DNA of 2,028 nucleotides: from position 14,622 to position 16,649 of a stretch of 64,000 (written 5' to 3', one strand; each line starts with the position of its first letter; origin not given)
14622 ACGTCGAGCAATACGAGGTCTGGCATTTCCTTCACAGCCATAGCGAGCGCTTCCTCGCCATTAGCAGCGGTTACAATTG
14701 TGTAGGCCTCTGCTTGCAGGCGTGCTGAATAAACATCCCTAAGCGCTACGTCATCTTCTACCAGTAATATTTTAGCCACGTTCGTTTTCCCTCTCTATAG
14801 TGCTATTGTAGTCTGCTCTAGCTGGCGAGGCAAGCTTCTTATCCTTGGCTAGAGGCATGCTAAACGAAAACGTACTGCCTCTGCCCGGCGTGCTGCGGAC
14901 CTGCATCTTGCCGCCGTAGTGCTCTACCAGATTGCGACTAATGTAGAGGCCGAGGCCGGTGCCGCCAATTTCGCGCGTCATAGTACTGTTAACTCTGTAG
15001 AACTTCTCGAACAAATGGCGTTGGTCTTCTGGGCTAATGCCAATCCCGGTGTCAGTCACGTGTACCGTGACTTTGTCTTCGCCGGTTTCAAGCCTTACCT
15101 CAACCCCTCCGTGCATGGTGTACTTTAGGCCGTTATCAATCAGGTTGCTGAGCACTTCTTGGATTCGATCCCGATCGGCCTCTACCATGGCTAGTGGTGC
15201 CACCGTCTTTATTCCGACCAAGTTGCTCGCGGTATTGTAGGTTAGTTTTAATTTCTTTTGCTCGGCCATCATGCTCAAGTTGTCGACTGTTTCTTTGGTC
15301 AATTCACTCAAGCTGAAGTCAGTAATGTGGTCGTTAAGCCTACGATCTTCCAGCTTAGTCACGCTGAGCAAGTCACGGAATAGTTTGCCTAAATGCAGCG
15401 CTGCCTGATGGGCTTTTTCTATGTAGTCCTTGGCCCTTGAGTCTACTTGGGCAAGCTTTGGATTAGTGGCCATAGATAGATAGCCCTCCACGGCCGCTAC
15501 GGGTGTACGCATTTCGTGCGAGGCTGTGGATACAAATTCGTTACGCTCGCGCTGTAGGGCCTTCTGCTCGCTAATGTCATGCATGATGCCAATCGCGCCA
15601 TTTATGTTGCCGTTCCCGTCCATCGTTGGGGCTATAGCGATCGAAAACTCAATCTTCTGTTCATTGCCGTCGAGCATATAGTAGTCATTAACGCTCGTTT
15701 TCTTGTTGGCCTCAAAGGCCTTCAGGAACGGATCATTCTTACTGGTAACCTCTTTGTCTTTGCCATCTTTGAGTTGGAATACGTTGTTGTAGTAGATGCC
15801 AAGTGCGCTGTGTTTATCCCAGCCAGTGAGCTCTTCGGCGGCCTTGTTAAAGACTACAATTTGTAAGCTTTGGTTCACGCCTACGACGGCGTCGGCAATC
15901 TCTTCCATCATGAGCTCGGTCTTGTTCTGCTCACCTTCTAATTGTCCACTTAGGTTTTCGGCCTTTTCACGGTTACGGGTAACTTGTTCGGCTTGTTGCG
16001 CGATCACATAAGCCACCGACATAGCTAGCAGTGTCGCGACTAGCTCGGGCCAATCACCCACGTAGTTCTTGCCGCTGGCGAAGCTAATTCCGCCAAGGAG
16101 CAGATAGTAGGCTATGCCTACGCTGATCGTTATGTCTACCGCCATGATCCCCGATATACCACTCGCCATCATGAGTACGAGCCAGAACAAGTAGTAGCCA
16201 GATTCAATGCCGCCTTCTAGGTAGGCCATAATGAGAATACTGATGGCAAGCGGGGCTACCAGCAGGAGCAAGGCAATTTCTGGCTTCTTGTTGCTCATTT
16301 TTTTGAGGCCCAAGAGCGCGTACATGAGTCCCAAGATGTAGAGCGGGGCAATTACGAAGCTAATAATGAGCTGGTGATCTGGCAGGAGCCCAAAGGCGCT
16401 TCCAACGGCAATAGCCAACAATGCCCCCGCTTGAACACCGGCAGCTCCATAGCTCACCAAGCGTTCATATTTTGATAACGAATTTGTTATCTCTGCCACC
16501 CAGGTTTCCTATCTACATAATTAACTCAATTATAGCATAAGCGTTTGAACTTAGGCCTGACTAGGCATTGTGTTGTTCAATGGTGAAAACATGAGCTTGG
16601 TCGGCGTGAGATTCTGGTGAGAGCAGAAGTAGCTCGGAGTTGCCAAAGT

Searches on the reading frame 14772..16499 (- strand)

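Call 96: search_protein_families(library=pfam, proteins=[window:14772-16499:-], max_evalue=0.00001)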
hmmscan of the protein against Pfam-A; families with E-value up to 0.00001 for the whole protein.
window:14772-16499:- (575 aa): 5 families
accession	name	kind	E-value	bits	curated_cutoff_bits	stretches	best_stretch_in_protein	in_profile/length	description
PF02518.31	HATPase_c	-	6e-33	114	26.4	1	442-551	2-110/111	Histidine kinase-, DNA gyrase B-, and HSP90-like ATPase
PF00512.31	HisKA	-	2.5e-13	50.3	26.9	1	319-385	2-65/66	His Kinase A (phospho-acceptor) domain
PF13426.13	PAS_9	-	1.4e-10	41.8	27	1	203-311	2-103/103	PAS domain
PF00989.32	PAS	-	1.1e-09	38.7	22.6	1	195-309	4-113/113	PAS fold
PF13581.12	HATPase_c_2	-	6.4e-07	29.9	27.4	1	447-536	37-116/127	Histidine kinase-like ATPase domain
